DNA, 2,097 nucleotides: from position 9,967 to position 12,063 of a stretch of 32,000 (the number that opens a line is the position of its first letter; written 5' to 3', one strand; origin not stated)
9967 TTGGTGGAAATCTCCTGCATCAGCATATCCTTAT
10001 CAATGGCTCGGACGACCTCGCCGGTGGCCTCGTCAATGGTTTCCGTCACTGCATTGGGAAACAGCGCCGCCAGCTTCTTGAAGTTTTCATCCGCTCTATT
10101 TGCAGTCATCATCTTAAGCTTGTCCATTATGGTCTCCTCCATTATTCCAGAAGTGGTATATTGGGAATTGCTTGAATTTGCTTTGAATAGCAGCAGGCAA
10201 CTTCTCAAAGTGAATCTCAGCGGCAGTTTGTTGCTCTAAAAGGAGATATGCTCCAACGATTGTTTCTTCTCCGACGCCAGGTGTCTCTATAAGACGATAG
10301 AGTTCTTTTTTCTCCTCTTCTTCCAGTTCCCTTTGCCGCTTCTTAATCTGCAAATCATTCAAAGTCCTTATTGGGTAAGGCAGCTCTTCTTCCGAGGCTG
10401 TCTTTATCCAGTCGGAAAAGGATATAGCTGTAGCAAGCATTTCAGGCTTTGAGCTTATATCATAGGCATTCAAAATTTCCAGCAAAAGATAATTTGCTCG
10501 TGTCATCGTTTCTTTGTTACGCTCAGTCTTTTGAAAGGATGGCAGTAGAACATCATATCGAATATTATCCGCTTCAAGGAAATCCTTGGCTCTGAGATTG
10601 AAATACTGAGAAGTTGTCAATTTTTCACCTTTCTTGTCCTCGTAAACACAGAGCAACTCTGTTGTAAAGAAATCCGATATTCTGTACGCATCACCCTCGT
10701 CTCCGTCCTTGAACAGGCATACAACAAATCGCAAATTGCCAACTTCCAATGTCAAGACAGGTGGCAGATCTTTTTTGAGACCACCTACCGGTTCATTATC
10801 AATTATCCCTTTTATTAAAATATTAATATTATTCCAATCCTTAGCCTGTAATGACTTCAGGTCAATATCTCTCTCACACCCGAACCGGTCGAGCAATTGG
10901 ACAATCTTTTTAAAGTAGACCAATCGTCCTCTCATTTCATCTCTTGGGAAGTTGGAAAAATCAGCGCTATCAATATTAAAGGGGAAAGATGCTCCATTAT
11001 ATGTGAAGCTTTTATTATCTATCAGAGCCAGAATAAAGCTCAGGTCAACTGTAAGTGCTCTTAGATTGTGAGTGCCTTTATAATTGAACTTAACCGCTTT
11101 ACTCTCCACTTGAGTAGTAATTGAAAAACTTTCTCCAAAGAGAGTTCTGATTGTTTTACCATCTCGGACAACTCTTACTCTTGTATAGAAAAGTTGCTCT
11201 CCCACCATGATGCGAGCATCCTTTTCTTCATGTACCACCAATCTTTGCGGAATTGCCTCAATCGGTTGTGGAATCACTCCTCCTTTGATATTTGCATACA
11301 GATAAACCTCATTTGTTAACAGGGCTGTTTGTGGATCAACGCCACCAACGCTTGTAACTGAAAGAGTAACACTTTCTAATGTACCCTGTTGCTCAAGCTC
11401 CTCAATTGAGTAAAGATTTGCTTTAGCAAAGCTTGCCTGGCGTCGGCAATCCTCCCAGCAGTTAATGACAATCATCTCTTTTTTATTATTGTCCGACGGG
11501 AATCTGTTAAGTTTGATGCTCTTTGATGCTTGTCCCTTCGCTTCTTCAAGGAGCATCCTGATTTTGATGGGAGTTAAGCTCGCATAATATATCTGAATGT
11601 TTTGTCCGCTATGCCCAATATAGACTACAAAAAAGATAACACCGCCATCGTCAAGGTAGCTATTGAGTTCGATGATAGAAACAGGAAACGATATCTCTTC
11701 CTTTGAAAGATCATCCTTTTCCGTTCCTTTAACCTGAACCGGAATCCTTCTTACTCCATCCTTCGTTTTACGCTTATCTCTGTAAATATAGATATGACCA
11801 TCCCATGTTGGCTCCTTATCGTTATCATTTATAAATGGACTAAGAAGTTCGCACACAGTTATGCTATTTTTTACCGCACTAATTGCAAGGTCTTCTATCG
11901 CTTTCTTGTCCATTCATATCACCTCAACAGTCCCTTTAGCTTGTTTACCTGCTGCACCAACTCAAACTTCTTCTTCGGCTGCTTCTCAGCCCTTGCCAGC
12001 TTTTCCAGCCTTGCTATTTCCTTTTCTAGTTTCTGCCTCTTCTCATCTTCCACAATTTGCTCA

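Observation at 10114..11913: DUF4365-like nuclease-fold protein with an uncharacterised C-terminal region of about 430 aa, inserted ahead of mod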

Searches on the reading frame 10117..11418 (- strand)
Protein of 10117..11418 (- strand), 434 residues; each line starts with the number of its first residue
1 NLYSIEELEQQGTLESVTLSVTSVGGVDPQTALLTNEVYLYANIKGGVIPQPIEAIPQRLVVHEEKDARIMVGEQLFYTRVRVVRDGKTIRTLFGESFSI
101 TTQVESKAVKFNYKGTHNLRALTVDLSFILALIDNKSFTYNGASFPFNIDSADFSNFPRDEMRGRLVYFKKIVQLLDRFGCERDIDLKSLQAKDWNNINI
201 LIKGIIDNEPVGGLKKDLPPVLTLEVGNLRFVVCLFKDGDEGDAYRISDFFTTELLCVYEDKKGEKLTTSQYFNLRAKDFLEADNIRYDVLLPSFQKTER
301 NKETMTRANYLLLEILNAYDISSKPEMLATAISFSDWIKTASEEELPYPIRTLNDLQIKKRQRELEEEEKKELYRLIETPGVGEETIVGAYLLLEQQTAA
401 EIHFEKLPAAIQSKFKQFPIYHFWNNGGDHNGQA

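Call 52: search_protein_representatives(protein=window:10117-11418:-)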
Query: 434 residues. Proteins with E-value up to 0.001 (for the whole library): 1361; up to 1e-10: 889; up to 1e-30: 282. The best 150 are listed.
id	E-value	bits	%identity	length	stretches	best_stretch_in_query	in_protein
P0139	1.5e-119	415.9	48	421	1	14-428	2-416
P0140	6.0e-104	364.5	43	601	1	2-431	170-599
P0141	7.7e-99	347.7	42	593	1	2-427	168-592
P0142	1.2e-97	343.8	42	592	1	2-427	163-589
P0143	5.8e-97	341.5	48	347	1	87-426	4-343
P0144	4.9e-93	328.6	41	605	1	2-426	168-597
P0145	5.8e-89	315.2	36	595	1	2-427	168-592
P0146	1.4e-88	313.9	40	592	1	2-425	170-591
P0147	5.7e-88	311.9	40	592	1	1-426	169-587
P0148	3.0e-87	309.5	40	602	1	2-426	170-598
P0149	3.7e-85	302.6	39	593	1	3-425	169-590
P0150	1.7e-84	300.4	38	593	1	3-424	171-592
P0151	6.2e-84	298.6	36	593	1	2-423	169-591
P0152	1.3e-83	297.6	39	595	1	2-425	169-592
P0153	2.5e-83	296.6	39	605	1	2-423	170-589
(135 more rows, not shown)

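Call 53: predict_structure(alignment_id=A5)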
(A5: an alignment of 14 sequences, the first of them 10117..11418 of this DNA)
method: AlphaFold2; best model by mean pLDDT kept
length: 434 residues; sequences in the alignment: 14
mean_pLDDT: 85.5   pTM: 0.74
mean pLDDT of the five models: 85.5, 85.3, 82.3, 82.3, 80.1
residues with pLDDT >= 90: 274; 70-90: 97; 50-70: 32; < 50: 31
segments of 3 or more residues with pLDDT < 50: 35-38, 42-54, 427-434
pLDDT, mean of each block of 10 residues (from residue 1): 64 63 52 49 42 51 88 93 87 89 81 88 94 91 84 78 95 96 93 96 96 90 94 91 88 87 86 93 94 93 93 97 94 97 95 97 96 95 94 96 96 94 67 31
secondary structure, 60 per line:
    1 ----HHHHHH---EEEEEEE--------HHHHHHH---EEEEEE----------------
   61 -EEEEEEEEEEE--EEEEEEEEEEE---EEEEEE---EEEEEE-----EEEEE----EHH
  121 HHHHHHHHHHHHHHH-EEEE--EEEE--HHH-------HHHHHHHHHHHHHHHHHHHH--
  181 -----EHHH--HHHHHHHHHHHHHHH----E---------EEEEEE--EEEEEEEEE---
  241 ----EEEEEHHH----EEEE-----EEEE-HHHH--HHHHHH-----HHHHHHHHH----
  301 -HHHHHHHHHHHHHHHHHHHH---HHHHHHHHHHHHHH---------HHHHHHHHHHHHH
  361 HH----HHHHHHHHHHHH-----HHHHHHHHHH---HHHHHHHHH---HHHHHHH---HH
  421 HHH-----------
elements in order: H5-10 E14-20 H29-35 E39-44 E62-72 E75-85 E89-94 E98-103 E109-113 H119-135 E137-140 E143-146 H159-178 H192-206 E221-226 E229-237 E245-249 E257-260 E266-269 H271-274 H277-282 H288-296 H302-321 H325-338 H348-362 H367-378 H384-393 H397-405 H409-415 H419-423

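Call 56: fold_search(model_id=the predicted structure, library=pdb)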
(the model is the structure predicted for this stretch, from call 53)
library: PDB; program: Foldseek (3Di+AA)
matches with E <= 10: 536; with E <= 0.001: 0
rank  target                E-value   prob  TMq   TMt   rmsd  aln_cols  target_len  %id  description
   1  8bbg_A                1.8e-01  0.05  0.09  0.05  25.4       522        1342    8  Structure of the IFT-A complex; anterograde IFT-A train model (released 2022-12-21)
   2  9a2d_C                1.9e-01  0.10  0.14  0.07  22.1       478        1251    9  Modeling of the ciliary Intraflagellar transport-A complex (released 2024-05-10)
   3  8tie_a                1.9e-01  0.06  0.11  0.06  26.0       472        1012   11  Double nuclear outer ring of Nup84-complexes from the yeast NPC (released 2023-10-11)
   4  8jbe_A                3.0e-01  0.04  0.10  0.08  22.9       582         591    9  CryoEM Structure of metazoan Mon1-Ccz1-RMC1 complex (released 2024-05-08)
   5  8hme_E                3.2e-01  0.06  0.11  0.05  27.5       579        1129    9  head module state 1 of Tetrahymena IFT-A (released 2023-06-14)
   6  8fh3_B                3.5e-01  0.10  0.13  0.06  23.1       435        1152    8  Human IFT-A complex structures provide molecular insights into ciliary transport (released 2023-02-22)
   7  4hco_A                3.9e-01  0.05  0.07  0.11  21.2       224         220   14  Human Plk1-PBD in complex with Thymoquinone at the phophopeptide binding site (released 2012-10-10)
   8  4d4b_A                4.1e-01  0.54  0.16  0.20  11.3       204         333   13  The catalytic domain, BcGH76, of Bacillus circulans Aman6 in complex with MSMSMe (released 2015-03-25)
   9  7edx_f                4.1e-01  0.12  0.14  0.15  25.4       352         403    9  p53-bound TFIID-based core PIC on HDM2 promoter (released 2021-05-05)
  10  8xfb_B                4.3e-01  0.05  0.10  0.05  29.8       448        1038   11  Cryo-EM structure of partial dimeric WDR11-FAM91A1 complex (released 2024-08-14)
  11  9sob_D                4.5e-01  0.12  0.14  0.06  19.2       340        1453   14  Structural Model of the Nuclear Pore Complex in Arabidopsis thaliana (released 2025-11-05)
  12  7vpg_E                4.5e-01  0.07  0.08  0.10  21.3       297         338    7  Crystal structure of the C-terminal tail of SARS-CoV-1 Orf6 complex with human nucleoporin pair Rae1-Nup98 (released 2022-01-19)
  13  8re8_A                4.7e-01  0.57  0.17  0.18   9.7       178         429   10  Aspartyl/Asparaginyl beta-hydroxylase (AspH) R688Q variant in complex with Mn, (3R)-methyl-2-oxoglutarate and a Factor (released 2024-12-18)
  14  8hmf_E                4.7e-01  0.06  0.10  0.05  23.1       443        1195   10  head module state 2 of Tetrahymena IFT-A (released 2023-06-14)
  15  7e6j_A                5.0e-01  0.18  0.13  0.13  11.5       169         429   12  Aspartyl/Asparaginyl beta-hydroxylase (AspH) H725A in complex with Factor X peptide fragment (39mer-4Ser) (released 2021-06-30)
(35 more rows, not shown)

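Call 67: fold_search(model_id=the predicted structure, library=viral)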
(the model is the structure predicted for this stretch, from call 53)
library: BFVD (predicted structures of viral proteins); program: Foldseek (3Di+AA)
matches with E <= 10: 385; with E <= 0.001: 0
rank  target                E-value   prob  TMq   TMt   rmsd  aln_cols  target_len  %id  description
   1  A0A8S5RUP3            6.4e-02  0.21  0.08  0.11  24.4       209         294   11  (no name in the UniProt tables at hand)
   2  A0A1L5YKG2            1.4e-01  0.08  0.11  0.07  23.8       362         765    9  PB2 polymerase subunit [Sinu virus]
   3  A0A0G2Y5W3            2.0e-01  0.04  0.08  0.07  23.9       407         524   11  DNA-directed RNA polymerase [Acanthamoeba polyphaga mimivirus Kroon]
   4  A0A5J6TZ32            2.8e-01  0.99  0.10  0.70   4.3        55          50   16  (no name in the UniProt tables at hand)
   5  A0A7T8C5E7            3.8e-01  0.21  0.15  0.24  15.7       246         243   11  (no name in the UniProt tables at hand)
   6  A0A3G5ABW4            4.0e-01  0.14  0.13  0.16  15.1       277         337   13  Uncharacterized protein [Hyperionvirus sp.]
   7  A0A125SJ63            4.6e-01  0.09  0.09  0.13  17.9       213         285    8  (no name in the UniProt tables at hand)
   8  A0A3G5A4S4            4.6e-01  0.06  0.13  0.09  20.3       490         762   11  Uncharacterized protein [Harvfovirus sp.]
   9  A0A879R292            5.1e-01  0.72  0.19  0.19   5.8       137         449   14  Tetratricopeptide repeat protein [Synechococcus phage S-SRM01]
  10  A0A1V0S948            5.6e-01  0.47  0.17  0.18   7.1       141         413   13  TPR repeat protein [Catovirus CTV1]
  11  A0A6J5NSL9            5.6e-01  0.28  0.21  0.22  12.7       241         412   11  Glycosyltransferase 2-like [uncultured Caudovirales phage]
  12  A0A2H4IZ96            6.6e-01  0.15  0.08  0.21  20.3       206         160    8  Uncharacterized protein [uncultured Caudovirales phage]
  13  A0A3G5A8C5            6.6e-01  0.15  0.12  0.15  13.2       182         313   15  Gamma-soluble NSF attachment protein [Homavirus sp.]
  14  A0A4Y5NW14            6.9e-01  0.18  0.09  0.22  17.4       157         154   13  (no name in the UniProt tables at hand)
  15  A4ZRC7                6.9e-01  0.09  0.11  0.05  21.7       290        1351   12  Tail fiber [Synechococcus phage Syn5]
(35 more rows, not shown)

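Call 77: search_protein_families(library=pfam, alignment_id=A5, max_evalue=1)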
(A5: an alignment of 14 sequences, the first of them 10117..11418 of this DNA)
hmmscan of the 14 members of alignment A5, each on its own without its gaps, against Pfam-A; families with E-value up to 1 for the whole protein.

A. member 1, window:10117-11418:- (434 aa): 1 family
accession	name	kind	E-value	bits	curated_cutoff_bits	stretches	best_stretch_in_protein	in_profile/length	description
PF13744.12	HTH_37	-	0.08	13.2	27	1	119-186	13-78/80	Helix-turn-helix domain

B. families by the number of members that match (of 14 scanned): 8 families
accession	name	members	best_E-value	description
PF21673.2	CCDC93_N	3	0.088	CCDC93 protein N-terminal domain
PF06385.17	Baculo_LEF-11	1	0.052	Baculovirus LEF-11 protein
PF23061.1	CUB_M02D8_5_2nd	1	0.06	M02D8_5-like, second CUB domain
PF24227.1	DUF7443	1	0.066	Domain of unknown function (DUF7443)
PF13744.12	HTH_37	1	0.08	Helix-turn-helix domain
PF11310.13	DUF3113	1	0.15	Protein of unknown function (DUF3113)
PF09278.17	MerR-DNA-bind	1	0.16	MerR, DNA binding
PF00416.27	Ribosomal_S13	1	0.22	Ribosomal protein S13/S18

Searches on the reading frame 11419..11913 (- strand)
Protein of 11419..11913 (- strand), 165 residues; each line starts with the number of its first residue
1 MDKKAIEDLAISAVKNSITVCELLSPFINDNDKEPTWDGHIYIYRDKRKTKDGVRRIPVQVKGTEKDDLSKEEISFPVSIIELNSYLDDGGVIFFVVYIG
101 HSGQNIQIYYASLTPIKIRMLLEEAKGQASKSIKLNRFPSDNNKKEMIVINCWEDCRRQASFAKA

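Call 59: search_solved_structures(query=A6, max_evalue=10, show_alignments=3)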
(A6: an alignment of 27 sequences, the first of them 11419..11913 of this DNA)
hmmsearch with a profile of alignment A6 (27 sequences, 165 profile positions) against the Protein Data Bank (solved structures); distinct sequences matched with E-value up to 10: 3.
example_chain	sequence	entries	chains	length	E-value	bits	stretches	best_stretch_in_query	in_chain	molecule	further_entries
9rfp_A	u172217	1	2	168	0.32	14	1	85-133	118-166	Peptide deformylase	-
8w97_A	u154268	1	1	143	1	12.4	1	38-68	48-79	De novo design protein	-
6lnm_B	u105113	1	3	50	1.6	11.7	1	8-37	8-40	Amyloid-beta A4 precursor protein-binding family A member 1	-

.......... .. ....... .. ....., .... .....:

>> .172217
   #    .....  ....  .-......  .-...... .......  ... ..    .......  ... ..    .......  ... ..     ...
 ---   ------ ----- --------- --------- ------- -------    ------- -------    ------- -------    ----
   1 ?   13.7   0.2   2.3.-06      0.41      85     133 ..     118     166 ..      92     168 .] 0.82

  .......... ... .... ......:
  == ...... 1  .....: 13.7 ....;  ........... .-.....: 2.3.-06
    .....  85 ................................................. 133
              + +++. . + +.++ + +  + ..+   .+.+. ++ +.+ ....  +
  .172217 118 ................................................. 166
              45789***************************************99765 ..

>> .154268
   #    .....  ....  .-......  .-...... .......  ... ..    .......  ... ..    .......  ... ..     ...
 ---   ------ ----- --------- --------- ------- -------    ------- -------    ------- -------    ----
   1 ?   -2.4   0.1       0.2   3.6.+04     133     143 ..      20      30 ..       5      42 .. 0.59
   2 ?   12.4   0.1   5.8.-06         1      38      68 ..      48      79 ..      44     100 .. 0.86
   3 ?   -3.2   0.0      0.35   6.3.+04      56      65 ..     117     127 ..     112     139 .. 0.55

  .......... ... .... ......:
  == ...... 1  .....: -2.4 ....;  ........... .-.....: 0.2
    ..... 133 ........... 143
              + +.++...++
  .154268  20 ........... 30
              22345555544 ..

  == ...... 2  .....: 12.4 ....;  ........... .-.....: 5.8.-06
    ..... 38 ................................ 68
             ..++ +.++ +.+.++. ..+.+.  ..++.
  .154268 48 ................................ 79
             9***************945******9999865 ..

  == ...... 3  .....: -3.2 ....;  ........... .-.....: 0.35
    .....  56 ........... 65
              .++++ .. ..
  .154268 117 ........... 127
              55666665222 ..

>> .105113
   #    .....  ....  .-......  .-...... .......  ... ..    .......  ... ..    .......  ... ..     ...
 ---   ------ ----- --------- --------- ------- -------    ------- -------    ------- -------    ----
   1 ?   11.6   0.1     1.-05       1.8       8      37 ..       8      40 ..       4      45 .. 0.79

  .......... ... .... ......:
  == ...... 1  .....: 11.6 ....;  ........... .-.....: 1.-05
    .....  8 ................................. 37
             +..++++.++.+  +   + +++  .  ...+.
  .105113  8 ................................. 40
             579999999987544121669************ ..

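Call 60: search_protein_families(library=pfam, alignment_id=A6, max_evalue=0.01)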
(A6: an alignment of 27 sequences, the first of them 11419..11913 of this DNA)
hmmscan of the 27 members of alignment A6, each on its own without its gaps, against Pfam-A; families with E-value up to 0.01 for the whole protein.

A. member 1, window:11419-11913:- (165 aa): 1 family
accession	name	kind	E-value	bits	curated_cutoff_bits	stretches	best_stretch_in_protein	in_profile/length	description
PF14280.11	DUF4365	-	1.4e-05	25.6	24.3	1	25-123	18-108/139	Domain of unknown function (DUF4365)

B. families by the number of members that match (of 27 scanned): 2 families
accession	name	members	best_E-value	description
PF14280.11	DUF4365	24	1.1e-08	Domain of unknown function (DUF4365)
PF03838.20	RecU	1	0.0041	Recombination protein U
